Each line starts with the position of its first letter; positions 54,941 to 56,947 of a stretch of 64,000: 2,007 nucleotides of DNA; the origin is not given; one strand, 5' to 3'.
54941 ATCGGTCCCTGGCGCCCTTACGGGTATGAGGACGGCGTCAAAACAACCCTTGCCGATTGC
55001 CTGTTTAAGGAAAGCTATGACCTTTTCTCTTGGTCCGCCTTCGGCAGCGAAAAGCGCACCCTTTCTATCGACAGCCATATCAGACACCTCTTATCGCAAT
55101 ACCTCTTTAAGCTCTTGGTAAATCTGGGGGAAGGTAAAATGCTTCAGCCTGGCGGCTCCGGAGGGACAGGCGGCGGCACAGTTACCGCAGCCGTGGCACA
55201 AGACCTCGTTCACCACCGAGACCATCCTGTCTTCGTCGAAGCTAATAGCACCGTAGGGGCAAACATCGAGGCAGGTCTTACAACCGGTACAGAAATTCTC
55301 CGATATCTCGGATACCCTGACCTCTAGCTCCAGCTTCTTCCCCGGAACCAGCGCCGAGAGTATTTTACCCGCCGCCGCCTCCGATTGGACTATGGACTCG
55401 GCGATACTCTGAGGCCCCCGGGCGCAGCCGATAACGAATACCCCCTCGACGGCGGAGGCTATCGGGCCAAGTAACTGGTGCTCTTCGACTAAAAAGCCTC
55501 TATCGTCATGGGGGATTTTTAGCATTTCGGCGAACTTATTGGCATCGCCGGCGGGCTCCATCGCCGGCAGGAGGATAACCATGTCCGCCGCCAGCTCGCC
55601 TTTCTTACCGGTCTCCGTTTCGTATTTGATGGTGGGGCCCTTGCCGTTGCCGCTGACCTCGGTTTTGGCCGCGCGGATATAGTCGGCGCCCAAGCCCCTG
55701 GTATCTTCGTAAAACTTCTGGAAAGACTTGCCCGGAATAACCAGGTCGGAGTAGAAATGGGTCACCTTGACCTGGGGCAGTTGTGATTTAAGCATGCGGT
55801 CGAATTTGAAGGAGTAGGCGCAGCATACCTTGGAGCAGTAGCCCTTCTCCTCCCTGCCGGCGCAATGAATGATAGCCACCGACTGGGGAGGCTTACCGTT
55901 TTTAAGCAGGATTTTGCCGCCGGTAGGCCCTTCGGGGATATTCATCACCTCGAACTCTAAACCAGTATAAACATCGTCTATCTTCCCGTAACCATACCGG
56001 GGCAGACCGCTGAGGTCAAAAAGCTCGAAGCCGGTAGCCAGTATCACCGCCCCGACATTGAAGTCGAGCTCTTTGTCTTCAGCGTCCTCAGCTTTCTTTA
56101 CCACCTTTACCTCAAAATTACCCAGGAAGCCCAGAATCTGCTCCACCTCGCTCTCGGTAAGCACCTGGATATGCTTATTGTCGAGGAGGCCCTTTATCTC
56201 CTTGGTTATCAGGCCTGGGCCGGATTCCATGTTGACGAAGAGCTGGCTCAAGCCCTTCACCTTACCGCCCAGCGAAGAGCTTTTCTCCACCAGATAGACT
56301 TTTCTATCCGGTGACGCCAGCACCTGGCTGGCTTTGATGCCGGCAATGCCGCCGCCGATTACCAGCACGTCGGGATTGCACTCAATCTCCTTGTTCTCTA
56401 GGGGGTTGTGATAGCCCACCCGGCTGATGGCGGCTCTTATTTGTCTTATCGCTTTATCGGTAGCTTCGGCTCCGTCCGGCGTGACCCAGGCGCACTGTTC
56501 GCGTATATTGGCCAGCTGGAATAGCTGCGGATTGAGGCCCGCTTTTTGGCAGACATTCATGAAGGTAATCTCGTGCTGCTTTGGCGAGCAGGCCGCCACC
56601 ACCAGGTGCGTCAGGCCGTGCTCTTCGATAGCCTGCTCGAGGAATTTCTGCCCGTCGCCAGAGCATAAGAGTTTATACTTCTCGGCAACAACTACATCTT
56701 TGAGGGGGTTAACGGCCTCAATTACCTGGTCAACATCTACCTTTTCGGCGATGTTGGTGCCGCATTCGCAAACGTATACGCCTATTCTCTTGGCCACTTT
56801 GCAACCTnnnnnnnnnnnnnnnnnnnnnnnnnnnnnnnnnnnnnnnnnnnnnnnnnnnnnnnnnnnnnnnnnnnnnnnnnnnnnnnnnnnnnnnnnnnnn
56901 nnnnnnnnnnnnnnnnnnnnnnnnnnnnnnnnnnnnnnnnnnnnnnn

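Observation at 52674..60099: Candidate new system: HdrBC-less HdrA/MvhD/FdhB complex with embedded TusA-DsrE sulfur relay under a CstR-like repressor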

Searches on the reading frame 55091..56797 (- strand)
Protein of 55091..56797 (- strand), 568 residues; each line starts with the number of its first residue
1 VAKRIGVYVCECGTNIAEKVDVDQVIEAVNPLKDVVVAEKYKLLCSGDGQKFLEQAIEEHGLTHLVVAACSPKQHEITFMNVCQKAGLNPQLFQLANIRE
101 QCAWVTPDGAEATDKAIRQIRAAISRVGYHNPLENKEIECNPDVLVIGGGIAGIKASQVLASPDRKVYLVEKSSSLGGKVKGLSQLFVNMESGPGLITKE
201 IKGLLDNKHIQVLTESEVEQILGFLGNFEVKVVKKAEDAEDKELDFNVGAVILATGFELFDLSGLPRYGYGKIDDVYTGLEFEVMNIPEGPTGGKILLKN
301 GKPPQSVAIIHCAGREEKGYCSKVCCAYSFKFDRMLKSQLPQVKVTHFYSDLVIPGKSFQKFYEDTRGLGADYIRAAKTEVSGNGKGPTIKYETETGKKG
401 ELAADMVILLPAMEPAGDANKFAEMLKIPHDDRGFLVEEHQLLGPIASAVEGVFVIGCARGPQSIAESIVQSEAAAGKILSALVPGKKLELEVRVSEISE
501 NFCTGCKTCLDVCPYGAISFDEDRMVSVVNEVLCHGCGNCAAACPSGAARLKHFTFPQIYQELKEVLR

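Call 3: search_protein_families(library=pfam, proteins=[window:55091-56797:-], max_evalue=0.01)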
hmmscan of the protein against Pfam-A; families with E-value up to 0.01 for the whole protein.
window:55091-56797:- (568 aa): 18 families
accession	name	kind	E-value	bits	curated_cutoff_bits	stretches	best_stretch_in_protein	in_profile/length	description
PF07992.20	Pyr_redox_2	-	9e-14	52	26.1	1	143-266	2-117/291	Pyridine nucleotide-disulphide oxidoreductase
PF00037.32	Fer4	-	2.5e-11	43.3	21.1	2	498-519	3-24/24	4Fe-4S binding domain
PF12838.12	Fer4_7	-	9.5e-11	42.4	27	1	503-548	2-52/52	4Fe-4S dicluster domain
PF12837.12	Fer4_6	-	3.9e-09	36.4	25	2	496-518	2-24/24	4Fe-4S binding domain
PF13237.11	Fer4_10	-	9.3e-09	35.5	25.5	1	499-545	5-53/53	4Fe-4S dicluster domain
PF14697.11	Fer4_21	-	1.3e-08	35.3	35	1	497-546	2-53/59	4Fe-4S dicluster domain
PF13187.11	Fer4_9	-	2.1e-08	34.5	27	1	503-548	2-51/52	4Fe-4S dicluster domain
PF13484.11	Fer4_16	-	1.5e-07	32.5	30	1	503-521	2-20/66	4Fe-4S double cluster binding domain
PF12831.13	FAD_oxidored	-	7e-07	29.3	27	1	143-188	1-47/416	FAD dependent oxidoreductase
PF01946.23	Thi4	-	7.4e-06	25.8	26.2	1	142-213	18-85/235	Thi4 family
PF25160.1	LdpA_Fe-S-bd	-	8.5e-06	25.9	27.6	2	529-548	23-42/49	LdpA Fe-S cluster-binding domain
PF03486.20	HI0933_like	-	6.1e-05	23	50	1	143-181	2-40/244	HI0933-like protein Rossmann domain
PF00890.30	FAD_binding_2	-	8.9e-05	22.3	20.4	1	143-179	1-37/414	FAD binding domain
PF13450.12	NAD_binding_8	-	0.00012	22.7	21.9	1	146-181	1-36/68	NAD(P)-binding Rossmann-like domain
PF12797.12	Fer4_2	-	0.00016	21.8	24.5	1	498-515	5-22/22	4Fe-4S binding domain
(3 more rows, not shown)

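Call 7: search_protein_families(library=ncbifam, proteins=[window:55091-56797:-], max_evalue=0.001)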
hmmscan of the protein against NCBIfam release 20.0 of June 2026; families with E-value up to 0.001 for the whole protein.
window:55091-56797:- (568 aa): 78 families (the best 25 are shown)
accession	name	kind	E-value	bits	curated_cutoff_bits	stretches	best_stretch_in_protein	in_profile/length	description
NF040770.1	hetero_SS_HdrA2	exception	1.1e-151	506.6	1100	2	239-566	309-640/777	CoB-CoM heterodisulfide reductase HdrA2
NF041778.1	hetero_SS_HdrA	equivalog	8.6e-118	394.2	1400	2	239-567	319-651/771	ferredoxin:CoB-CoM heterodisulfide reductase subunit HdrA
NF041891.1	hdrA_Methbact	equivalog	6.5e-114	381.8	1300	2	240-567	307-636/762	ferredoxin:CoB-CoM heterodisulfide reductase subunit HdrA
NF009410.0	PRK12771.1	subfamily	1.1e-09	37.4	516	0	502-551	513-562/566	NAD(P)-binding protein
TIGR03315.1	Se_ygfK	equivalog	1.5e-09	35.9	835.3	0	395-481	756-837/1012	putative selenate reductase subunit YgfK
TIGR01944.1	rnfB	subfamily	3.6e-09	36.4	68.7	1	491-552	103-163/190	RnfABCDGE type electron transport complex subunit B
TIGR02700.1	flavo_MJ0208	hypoth_equivalog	3.8e-09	36.1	251.35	1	465-548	106-193/234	dihydromethanopterin reductase (acceptor)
TIGR03294.1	FrhG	equivalog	5.1e-09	36.2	245.5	2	439-545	106-216/228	coenzyme F420 hydrogenase subunit gamma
NF005415.0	PRK06991.1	equivalog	5.2e-09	36.1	281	1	460-546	44-129/284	electron transport complex subunit RsxB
NF041836.1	rnfB_Methano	equivalog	5.9e-09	35.8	445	1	502-547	142-186/265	Rnf electron transport complex subunit RnfB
NF040864.1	HgcB_ferredoxin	equivalog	1e-08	34.9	99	1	496-551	9-63/93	mercury methylation ferredoxin HgcB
NF043039.1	HgcAB_like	equivalog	2.6e-08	33.9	285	1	497-548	296-348/350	HgcAB-like fusion protein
NF003475.0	PRK05113.1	equivalog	2.8e-08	33.9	203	1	490-551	102-162/190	electron transport complex subunit RsxB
NF038196.1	ferrodoxin_EFR1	subfamily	2.9e-08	34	75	1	500-552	183-232/242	EFR1 family ferrodoxin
NF005505.0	PRK07118.1-4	equivalog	5.5e-08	32.6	378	1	502-547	142-186/265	Fe-S cluster domain-containing protein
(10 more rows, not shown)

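Call 14: find_encoding_contigs(protein=window:55091-56797:-, flank=10000, max_places=6)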
Protein window:55091-56797:- (568 aa): no gene with exactly this product is on record in the collection.

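Call 17: search_solved_structures(query=window:55091-56797:-, max_evalue=0.001)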
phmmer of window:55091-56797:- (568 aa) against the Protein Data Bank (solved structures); distinct sequences matched with E-value up to 0.001: 37.
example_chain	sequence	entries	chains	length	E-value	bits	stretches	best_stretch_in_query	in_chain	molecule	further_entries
8rvu_a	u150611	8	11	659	4.6e-118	398.3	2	237-566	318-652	H(2):CoB-CoM heterodisulfide,ferredoxin reductase subunit A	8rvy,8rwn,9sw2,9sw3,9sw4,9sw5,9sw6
8rvv_A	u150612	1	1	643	5.6e-118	398.1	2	237-566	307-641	H(2):CoB-CoM heterodisulfide,ferredoxin reductase subunit A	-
7bkb_A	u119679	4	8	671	6.1e-114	384.7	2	234-563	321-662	CoB--CoM heterodisulfide reductase iron-sulfur subunit A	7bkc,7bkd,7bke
5odc_A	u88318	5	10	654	9.8e-109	367.6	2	238-566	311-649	Heterodisulfide reductase, subunit A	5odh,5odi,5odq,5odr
9sfi_A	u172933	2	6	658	7.2e-105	354.8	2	238-560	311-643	CoB--CoM heterodisulfide reductase iron-sulfur subunit A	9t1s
6tjr_A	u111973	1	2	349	6e-31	110.8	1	144-485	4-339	Fumarate reductase/succinate dehydrogenase flavoprotein domain protein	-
9sw6_G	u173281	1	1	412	4.8e-14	55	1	485-550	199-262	Polyferredoxin protein MvhB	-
7np8_A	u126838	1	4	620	2.5e-09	39.4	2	493-553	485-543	Coenzyme F420-dependent sulfite reductase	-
7npa_A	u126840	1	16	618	4.8e-08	35.2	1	495-553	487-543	Coenzyme F420-dependent sulfite reductase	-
9sfi_U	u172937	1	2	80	2.1e-06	29.8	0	522-551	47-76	4Fe-4S binding protein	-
8c0z_C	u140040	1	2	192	4.9e-06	28.6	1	483-549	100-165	Iron-sulfur cluster-binding protein potential subunit of aldehyde oxidoreductase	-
5t5i_G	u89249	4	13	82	6.6e-06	28.1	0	518-553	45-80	Tungsten formylmethanofuran dehydrogenase subunit fwdG | Tungsten formylmethanofuran dehydrogenase, subunit G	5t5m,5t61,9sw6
7qv7_D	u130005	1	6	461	1.1e-05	27.5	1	496-552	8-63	Hydrogen dependent carbon dioxide reductase subunit HydA2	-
5c4i_B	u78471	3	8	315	1.1e-05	27.4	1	498-549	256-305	Oxalate oxidoreductase subunit delta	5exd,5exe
9tn7_A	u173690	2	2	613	1.2e-05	27.3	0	494-550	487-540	Coenzyme F420 hydrogenase/dehydrogenase beta subunit domain protein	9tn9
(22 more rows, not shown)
